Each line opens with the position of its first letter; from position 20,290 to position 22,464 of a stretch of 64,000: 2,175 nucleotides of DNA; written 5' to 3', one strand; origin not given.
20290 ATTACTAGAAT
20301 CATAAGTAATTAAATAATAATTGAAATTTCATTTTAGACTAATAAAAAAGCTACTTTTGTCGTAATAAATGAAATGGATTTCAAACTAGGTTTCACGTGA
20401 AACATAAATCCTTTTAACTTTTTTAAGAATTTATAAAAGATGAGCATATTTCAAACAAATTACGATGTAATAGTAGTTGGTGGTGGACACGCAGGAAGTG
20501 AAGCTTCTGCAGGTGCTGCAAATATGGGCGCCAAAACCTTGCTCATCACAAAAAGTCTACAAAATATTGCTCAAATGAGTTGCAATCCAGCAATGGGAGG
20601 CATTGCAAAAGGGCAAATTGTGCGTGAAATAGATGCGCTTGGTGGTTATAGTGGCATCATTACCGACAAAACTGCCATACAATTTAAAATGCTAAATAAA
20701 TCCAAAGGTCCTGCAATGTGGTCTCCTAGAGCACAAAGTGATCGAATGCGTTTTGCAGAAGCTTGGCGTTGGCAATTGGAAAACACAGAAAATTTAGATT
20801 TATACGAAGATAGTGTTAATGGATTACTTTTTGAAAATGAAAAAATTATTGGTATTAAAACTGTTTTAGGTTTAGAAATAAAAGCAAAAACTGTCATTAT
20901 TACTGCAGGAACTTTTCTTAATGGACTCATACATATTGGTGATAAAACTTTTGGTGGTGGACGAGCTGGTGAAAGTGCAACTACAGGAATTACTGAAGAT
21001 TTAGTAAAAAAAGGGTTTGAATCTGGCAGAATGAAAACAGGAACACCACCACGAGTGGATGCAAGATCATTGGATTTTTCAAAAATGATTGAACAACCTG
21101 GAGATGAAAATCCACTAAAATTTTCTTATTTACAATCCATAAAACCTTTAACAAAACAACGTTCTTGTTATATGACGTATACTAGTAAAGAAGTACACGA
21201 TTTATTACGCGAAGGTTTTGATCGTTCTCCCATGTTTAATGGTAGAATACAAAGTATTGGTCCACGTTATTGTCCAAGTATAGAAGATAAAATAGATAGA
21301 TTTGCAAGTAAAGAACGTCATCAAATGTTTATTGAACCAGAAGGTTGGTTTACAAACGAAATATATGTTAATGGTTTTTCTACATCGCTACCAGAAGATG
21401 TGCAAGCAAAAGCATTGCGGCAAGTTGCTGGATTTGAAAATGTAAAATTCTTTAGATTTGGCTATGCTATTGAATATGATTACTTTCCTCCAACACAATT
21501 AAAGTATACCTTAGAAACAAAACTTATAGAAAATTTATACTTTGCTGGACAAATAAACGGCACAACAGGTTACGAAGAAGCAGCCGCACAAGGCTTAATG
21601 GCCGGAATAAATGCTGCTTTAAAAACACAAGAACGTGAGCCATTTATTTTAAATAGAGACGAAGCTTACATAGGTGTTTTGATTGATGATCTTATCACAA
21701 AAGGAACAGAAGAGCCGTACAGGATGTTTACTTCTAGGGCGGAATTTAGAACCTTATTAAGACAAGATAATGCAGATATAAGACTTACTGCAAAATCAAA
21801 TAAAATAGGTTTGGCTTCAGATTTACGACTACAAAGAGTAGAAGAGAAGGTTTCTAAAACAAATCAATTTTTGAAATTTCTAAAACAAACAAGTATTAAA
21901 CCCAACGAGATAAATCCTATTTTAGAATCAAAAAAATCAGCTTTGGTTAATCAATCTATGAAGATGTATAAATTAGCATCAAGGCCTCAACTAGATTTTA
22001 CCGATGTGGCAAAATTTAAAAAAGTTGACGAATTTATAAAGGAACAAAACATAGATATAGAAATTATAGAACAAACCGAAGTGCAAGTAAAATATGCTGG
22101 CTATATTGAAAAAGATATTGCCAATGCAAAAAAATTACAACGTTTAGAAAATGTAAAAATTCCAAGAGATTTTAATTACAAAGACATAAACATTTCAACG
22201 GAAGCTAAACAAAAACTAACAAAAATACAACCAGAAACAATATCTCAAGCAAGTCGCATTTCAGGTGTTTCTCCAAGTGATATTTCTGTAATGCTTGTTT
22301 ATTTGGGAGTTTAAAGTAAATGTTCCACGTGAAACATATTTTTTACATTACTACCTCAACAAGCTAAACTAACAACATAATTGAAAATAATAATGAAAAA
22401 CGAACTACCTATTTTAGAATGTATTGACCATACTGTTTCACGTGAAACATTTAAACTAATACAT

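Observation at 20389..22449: Three ParB-type parS centromere sites bracket mnmG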

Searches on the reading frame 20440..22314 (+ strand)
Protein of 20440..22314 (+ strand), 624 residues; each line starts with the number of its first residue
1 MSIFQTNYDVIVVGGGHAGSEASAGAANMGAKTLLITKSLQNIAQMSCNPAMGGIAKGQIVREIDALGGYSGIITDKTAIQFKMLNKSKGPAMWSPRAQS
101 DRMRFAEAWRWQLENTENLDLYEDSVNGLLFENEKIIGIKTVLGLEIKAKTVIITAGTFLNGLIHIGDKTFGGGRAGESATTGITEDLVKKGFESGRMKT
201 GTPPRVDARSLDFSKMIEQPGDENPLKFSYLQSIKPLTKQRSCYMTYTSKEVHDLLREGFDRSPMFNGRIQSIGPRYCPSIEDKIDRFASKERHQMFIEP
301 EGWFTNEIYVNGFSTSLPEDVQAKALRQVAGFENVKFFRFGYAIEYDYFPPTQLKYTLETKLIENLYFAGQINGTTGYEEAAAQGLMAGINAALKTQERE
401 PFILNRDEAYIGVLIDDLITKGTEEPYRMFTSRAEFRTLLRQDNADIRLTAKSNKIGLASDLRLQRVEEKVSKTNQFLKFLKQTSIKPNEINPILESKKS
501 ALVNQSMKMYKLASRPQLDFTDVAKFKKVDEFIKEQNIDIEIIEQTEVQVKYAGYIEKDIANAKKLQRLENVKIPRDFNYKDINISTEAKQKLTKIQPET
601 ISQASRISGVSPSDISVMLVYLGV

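Call 7: search_protein_families(library=ncbifam, proteins=[window:20440-22314:+])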
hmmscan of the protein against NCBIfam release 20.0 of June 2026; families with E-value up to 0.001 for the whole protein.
window:20440-22314:+ (624 aa): 12 families
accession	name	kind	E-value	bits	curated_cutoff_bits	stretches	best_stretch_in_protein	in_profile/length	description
TIGR00136.1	mnmG_gidA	equivalog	1.7e-251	836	524.85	1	8-622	1-612/616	tRNA uridine-5-carboxymethylaminomethyl(34) synthesis enzyme MnmG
NF003739.0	PRK05335.1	equivalog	3.4e-22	78.8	262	1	311-459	279-423/441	methylenetetrahydrofolate--tRNA-(uracil(54)-C(5))-methyltransferase (FADH(2)-oxidizing) TrmFO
TIGR00137.1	gid_trmFO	equivalog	1.1e-17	64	428.65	1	310-425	275-390/433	FADH(2)-oxidizing methylenetetrahydrofolate--tRNA-(uracil(54)-C(5))-methyltransferase TrmFO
NF004991.0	PRK06370.1-3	subfamily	5.4e-06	25.2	620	1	6-84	34-114/509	FAD-containing oxidoreductase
NF041160.1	DGGPL_Thplmales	equivalog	7.6e-06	25.1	780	1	6-58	2-51/396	digeranylgeranylglycerophospholipid reductase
TIGR02032.1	GG-red-SF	subfamily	2.2e-05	24.3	158.8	1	8-51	1-43/297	geranylgeranyl reductase family protein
NF005866.0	PRK07803.1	equivalog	9.7e-05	20.7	819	1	4-57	5-56/631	fumarate reductase/succinate dehydrogenase flavoprotein subunit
TIGR01350.1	lipoamide_DH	equivalog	0.00019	20.3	408.8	1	7-89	1-84/461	dihydrolipoyl dehydrogenase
NF004946.0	PRK06292.2-4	subfamily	0.00028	19.8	634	1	7-158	3-144/487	dihydrolipoyl dehydrogenase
NF006130.0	PRK08274.1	equivalog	0.00042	19.3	369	0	5-40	3-38/467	FAD-dependent tricarballylate dehydrogenase TcuA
NF005513.0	PRK07121.1-6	equivalog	0.00052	18.6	608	0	5-45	4-44/533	FAD-binding protein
NF053717.1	VnlPnlRedVprA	equivalog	0.00078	18.4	600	1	5-39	4-38/481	vinyl phenol reductase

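Call 8: search_protein_families(library=pfam, proteins=[window:20440-22314:+])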
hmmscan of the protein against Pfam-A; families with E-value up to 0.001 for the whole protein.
window:20440-22314:+ (624 aa): 5 families
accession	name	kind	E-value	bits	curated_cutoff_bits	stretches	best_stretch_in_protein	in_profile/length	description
PF01134.28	GIDA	-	6.2e-162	539.6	22.1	1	9-399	1-390/391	Glucose inhibited division protein A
PF13932.14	SAM_GIDA_C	-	8.9e-24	83.5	27.1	1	564-619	1-57/57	tRNA modifying enzyme MnmG/GidA C-terminal helical bundle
PF21680.2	GIDA_C_1st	-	6.3e-17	62.5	24.7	1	463-558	3-94/96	tRNA modifying enzyme MnmG/GidA C-terminal helical domain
PF12831.13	FAD_oxidored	-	6.5e-06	26.1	27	1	9-38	1-30/416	FAD dependent oxidoreductase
PF07992.20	Pyr_redox_2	-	0.00012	22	26.1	1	8-158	1-109/291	Pyridine nucleotide-disulphide oxidoreductase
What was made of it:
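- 20440..22314 (+): mnmG (gidA), the gene flanked by the sites. Call 7 (TIGR00136, E = 1.7e-251) and call 8 (PF01134, PF21680, PF13932).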

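Call 9: find_related_loci(query=window:20440-22314:+, collection=genome_contigs, flank=10000)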
Query window:20440-22314:+ (624 aa) in genome_contigs; peptide patterns used: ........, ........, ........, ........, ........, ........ (x = any residue, [..] = any of these).
600 stretches matched a pattern (row limit reached: there are more); 599 encode a relative of the query (tblastn E <= 1e-3); the best 80 are kept; 80 distinct loci.
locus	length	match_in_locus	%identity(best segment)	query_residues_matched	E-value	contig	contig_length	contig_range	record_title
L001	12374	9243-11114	79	1-623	0e+0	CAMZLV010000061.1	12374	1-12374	uncultured Lutibacter sp. isolate RB_MAG_00001 genome assembly, contig: RB_MAG_00001_000000000088, whole genome shotgun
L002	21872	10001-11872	79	1-623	0e+0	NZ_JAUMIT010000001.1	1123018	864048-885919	Wenyingzhuangia gilva strain chi5 contig1, whole genome shotgun sequence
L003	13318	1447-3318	77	1-623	0e+0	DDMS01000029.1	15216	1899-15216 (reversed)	MAG TPA_asm: Flavobacteriaceae bacterium UBA2540 UBA2540_contig_980, whole genome shotgun sequence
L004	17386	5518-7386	78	2-623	0e+0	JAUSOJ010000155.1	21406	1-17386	MAG: Lutibacter sp. isolate E21_concoct.bin.61 E21_k141_307589, whole genome shotgun sequence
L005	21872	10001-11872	77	1-623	0e+0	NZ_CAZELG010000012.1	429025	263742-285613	Tenacibaculum halocynthiae isolate P-R2A1-2(T) THALO_Contig_20, whole genome shotgun sequence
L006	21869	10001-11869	78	1-623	0e+0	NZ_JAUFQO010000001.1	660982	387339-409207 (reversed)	Lutimonas halocynthiae strain CECT 8444 velvet_auto_105_1, whole genome shotgun sequence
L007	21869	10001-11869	77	1-623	0e+0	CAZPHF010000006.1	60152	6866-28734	MAG TPA_asm: uncultured Flavobacteriaceae bacterium isolate SRP155585_co1_97 genome assembly, contig: NODE_92_length_601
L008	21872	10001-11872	77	1-623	0e+0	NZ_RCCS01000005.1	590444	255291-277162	Tenacibaculum discolor strain DSM 18842 Ga0183463_102, whole genome shotgun sequence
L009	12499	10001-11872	78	1-623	0e+0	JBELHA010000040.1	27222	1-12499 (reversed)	MAG: Flavicella sp. isolate REMEI100_ass_metaspades_bin.35 NODE_2057_length_27222_cov_20.274598, whole genome shotgun se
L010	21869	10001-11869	76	1-623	0e+0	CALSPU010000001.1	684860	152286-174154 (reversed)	MAG: uncultured Flavobacteriaceae bacterium isolate C_MB100 genome assembly, contig: contig_11304_C_MB100, whole genome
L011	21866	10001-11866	74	3-623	0e+0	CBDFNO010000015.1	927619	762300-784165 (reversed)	MAG: Flavobacteriaceae bacterium isolate e7212e0b-8b37-4e1a-9f8d-11c6b3e62a89 genome assembly, contig: contig_15, whole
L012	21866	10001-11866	75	3-623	0e+0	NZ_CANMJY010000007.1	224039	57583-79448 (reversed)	Uncultured Winogradskyella sp. isolate 408-3Z.fasta NODE_7, whole genome shotgun sequence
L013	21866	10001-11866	74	3-623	0e+0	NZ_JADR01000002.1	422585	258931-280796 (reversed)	Olleya marilimosa CAM030 M890DRAFT_scaffold00002.2_C, whole genome shotgun sequence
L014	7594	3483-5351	74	2-623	0e+0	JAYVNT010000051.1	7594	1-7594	MAG: Flavobacterium sp. isolate GL65_DN_metabinner_30_sub GL65_DN_metabinner_30_sub_50, whole genome shotgun sequence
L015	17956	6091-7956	74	3-623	0e+0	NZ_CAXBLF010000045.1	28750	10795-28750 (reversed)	MAG: uncultured Algibacter sp. isolate ERR2762117_binner12_Refined_49 ERZ3422019.665, whole genome shotgun sequence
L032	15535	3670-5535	73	3-623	0e+0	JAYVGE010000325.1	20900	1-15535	MAG: Flavobacterium sp. isolate GL45_UP_metabinner_16_sub GL45_UP_metabinner_16_sub_324, whole genome shotgun sequence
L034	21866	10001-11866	73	3-623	0e+0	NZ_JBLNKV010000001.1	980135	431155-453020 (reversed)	Flavobacterium sp. ZT3R25 L22_1, whole genome shotgun sequence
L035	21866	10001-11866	73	3-623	0e+0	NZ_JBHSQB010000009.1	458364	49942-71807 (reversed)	Flavobacterium qiangtangense strain CGMCC 1.12706 soapdenovo_K_127_9, whole genome shotgun sequence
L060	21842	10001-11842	69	8-623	0e+0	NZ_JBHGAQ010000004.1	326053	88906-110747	Chryseobacterium sp. sg2396 Scaffold4, whole genome shotgun sequence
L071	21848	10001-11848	65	8-623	0e+0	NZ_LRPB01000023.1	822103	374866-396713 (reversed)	Roseivirga seohaensis strain SW-152 contig_3, whole genome shotgun sequence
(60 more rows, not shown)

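Call 12: find_encoding_contigs(protein=window:20440-22314:+, flank=10000, max_places=4)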
Protein window:20440-22314:+ (624 aa): 4 contigs read that carry it; 3 places shown.
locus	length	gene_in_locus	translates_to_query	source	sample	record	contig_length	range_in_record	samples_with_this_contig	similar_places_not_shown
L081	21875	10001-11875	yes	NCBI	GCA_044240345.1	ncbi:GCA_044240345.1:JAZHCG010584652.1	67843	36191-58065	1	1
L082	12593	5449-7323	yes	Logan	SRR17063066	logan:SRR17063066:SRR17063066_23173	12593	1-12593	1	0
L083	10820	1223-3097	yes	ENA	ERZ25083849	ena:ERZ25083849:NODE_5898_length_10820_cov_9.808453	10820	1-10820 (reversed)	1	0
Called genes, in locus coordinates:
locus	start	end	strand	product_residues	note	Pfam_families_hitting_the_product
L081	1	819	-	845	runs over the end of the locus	PF13620:CarboxypepD_reg, PF13715:CarbopepD_reg_2, PF07715:Plug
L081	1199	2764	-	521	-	PF00342:PGI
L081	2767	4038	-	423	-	PF19425:Csd3_N2, PF01551:Peptidase_M23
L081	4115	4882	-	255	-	PF11306:DUF3108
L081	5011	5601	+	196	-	PF13795:HupE_UreJ_2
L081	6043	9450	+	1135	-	-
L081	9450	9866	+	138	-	PF02130:YbeY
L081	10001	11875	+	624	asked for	PF01134:GIDA, PF12831:FAD_oxidored (weak), PF21680:GIDA_C_1st, PF13932:SAM_GIDA_C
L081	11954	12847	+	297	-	PF13489:Methyltransf_23, PF13649:Methyltransf_25, PF13847:Methyltransf_31, PF08241:Methyltransf_11, PF08242:Methyltransf_12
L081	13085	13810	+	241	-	PF01479:S4, PF00849:PseudoU_synth_2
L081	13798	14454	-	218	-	PF02463:SMC_N (faint), PF00005:ABC_tran, PF13304:AAA_21 (faint)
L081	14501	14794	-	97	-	-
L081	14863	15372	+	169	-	PF03061:4HBT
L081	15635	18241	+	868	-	PF01624:MutS_I, PF05188:MutS_II, PF05192:MutS_III, PF05190:MutS_IV, PF00488:MutS_V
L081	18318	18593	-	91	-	PF23025:YbjQ_2, PF01906:YbjQ_1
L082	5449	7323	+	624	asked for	PF01134:GIDA, PF12831:FAD_oxidored (weak), PF21680:GIDA_C_1st, PF13932:SAM_GIDA_C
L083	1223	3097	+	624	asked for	PF01134:GIDA, PF12831:FAD_oxidored (weak), PF21680:GIDA_C_1st, PF13932:SAM_GIDA_C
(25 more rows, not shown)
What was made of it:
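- Checked: Its called start is the ATG at 22393 (call 12), so site 3 covers codons 14-19 (T-V-S-R-E-T).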

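Call 32: find_related_loci(query=L034:10001-11866:+, collection=genome_contigs, flank=10000)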
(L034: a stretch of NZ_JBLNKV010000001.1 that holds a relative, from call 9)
Query L034:10001-11866:+ (622 aa) in genome_contigs; peptide patterns used: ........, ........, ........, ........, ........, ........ (x = any residue, [..] = any of these).
600 stretches matched a pattern (row limit reached: there are more); 599 encode a relative of the query (tblastn E <= 1e-3); the best 80 are kept; 80 distinct loci.
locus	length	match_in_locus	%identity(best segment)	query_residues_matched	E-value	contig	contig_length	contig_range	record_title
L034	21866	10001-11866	100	1-622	0e+0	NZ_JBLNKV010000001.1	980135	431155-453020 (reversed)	Flavobacterium sp. ZT3R25 L22_1, whole genome shotgun sequence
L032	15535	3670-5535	95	1-622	0e+0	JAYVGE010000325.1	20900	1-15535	MAG: Flavobacterium sp. isolate GL45_UP_metabinner_16_sub GL45_UP_metabinner_16_sub_324, whole genome shotgun sequence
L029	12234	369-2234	92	1-622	0e+0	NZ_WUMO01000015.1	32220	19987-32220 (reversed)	Flavobacterium sp. HBTb2-11-1 15, whole genome shotgun sequence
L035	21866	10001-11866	91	1-622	0e+0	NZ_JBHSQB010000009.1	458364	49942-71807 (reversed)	Flavobacterium qiangtangense strain CGMCC 1.12706 soapdenovo_K_127_9, whole genome shotgun sequence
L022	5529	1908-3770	91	2-622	0e+0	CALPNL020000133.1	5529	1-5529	MAG: Chitinophaga pinensis isolate HRS-ES3-bin-36 genome assembly, contig: HRS-ES3-C8652, whole genome shotgun sequence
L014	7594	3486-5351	86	1-622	0e+0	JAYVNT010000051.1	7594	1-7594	MAG: Flavobacterium sp. isolate GL65_DN_metabinner_30_sub GL65_DN_metabinner_30_sub_50, whole genome shotgun sequence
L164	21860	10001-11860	87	3-622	0e+0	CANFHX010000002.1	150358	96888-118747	MAG: Flavobacteriaceae bacterium isolate Jr-11may16-200 genome assembly, contig: Jr-11may16-C109, whole genome shotgun s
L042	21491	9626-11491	86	1-622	0e+0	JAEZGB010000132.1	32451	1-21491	MAG: Bacteroidetes bacterium isolate OH_CBrB_76 k127_837842, whole genome shotgun sequence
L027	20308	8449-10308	84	3-622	0e+0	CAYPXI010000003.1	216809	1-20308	MAG TPA_asm: uncultured Flavobacterium sp. isolate SRP199154_co2_123 genome assembly, contig: NODE_21_length_216809_cov_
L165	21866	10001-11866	83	1-622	0e+0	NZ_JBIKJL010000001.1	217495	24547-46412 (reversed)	MAG: Flavobacterium sp. isolate ME2014-06-24_3300034108_group5_bin32 Rohwer_bin882_scaffold_9_c1, whole genome shotgun s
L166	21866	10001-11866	83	1-622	0e+0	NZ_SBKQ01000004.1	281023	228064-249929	Flavobacterium piscinae strain ICH-30 NODE_4_length_281023_cov_166, whole genome shotgun sequence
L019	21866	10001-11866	82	1-622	0e+0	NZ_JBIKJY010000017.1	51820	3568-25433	MAG: Flavobacterium sp. isolate ME2014-07-08_3300044634_group5_bin113 Rohwer_bin883_scaffold_70_c1, whole genome shotgun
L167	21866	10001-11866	82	1-622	0e+0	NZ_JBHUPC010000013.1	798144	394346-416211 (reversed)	Flavobacterium chuncheonense strain KCTC 22671 velvet_auto_105_13, whole genome shotgun sequence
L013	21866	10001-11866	80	1-622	0e+0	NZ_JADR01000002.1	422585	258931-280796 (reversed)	Olleya marilimosa CAM030 M890DRAFT_scaffold00002.2_C, whole genome shotgun sequence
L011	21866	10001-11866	80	1-622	0e+0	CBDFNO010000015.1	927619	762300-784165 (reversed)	MAG: Flavobacteriaceae bacterium isolate e7212e0b-8b37-4e1a-9f8d-11c6b3e62a89 genome assembly, contig: contig_15, whole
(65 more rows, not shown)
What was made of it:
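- Tried and rejected: A second mnmG scan returned essentially the same genomes as the first and was wasted (call 32).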

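Call 48: search_protein_families(library=pfam, proteins=[L060:13292-14491:-, L060:15080-15556:+, L060:16018-18177:+, L071:12685-14367:+, L071:14701-16563:+], max_evalue=0.00001)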
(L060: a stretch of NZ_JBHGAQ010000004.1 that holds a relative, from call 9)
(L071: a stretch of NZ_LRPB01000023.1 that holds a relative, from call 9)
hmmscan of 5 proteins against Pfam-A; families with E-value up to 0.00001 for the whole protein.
L060:13292-14491:- (399 aa): 1 family
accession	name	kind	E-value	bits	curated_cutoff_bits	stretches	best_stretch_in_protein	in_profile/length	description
PF00162.24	PGK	-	2.4e-155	517.7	27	1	7-388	1-378/379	Phosphoglycerate kinase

L060:15080-15556:+ (158 aa): 1 family
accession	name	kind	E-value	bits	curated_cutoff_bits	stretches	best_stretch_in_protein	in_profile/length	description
PF02502.23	LacAB_rpiB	-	1.4e-58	197.2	24.7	1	19-155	1-138/138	Ribose/Galactose Isomerase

L060:16018-18177:+ (719 aa): 5 families
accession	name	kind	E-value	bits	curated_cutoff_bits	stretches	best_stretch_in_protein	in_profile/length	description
PF00773.25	RNB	-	5.7e-110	368.1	29.3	1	264-592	1-325/326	RNB domain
PF17876.7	CSD2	-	3.2e-36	123.7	26.2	1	168-242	1-74/74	Cold shock domain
PF08206.17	OB_RNB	-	6.1e-19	67.9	24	2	164-217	8-58/58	Ribonuclease B OB domain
PF17849.7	OB_Dis3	-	1.1e-09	38.6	22.8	1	194-236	35-77/77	Dis3-like cold-shock domain 2 (CSD2)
PF00575.29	S1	-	5.3e-08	33.6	22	1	636-707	4-63/74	S1 RNA binding domain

L071:12685-14367:+ (560 aa): 4 families
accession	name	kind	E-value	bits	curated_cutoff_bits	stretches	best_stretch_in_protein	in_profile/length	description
PF13205.12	Big_5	-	3e-16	60.5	23.6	1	47-146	1-105/105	Bacterial Ig-like domain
PF09912.14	DUF2141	-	2.6e-09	37.5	24.4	0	175-234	17-84/112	Uncharacterized protein conserved in bacteria (DUF2141)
PF17210.9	SdrD_B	-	2.7e-07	31.2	29.7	0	182-220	31-69/112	SdrD B-like domain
PF13620.12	CarboxypepD_reg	-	3.2e-07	31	32.3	0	154-215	1-54/82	Carboxypeptidase regulatory-like domain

L071:14701-16563:+ (620 aa): 7 families
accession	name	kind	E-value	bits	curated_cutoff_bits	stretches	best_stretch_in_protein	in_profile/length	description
PF13432.12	TPR_16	-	3.5e-15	56.6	32.7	0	38-94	2-58/65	Tetratricopeptide repeat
PF13174.12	TPR_6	-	4.8e-15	55.5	26.3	0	569-602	1-33/33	Tetratricopeptide repeat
PF13428.12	TPR_14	-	1.8e-13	50.1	23.5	0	37-74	5-42/44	Tetratricopeptide repeat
PF14559.12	TPR_19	-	3.6e-13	50.1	25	0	77-135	1-59/68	Tetratricopeptide repeat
PF07719.23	TPR_2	-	1.9e-09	37.3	27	0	38-64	6-32/34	Tetratricopeptide repeat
PF12895.13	ANAPC3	-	6.1e-08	33.3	27.2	0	16-91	6-80/82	Anaphase-promoting complex, cyclosome, subunit 3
PF13424.12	TPR_12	-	1.5e-06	28.7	30.1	0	390-431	31-76/77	Tetratricopeptide repeat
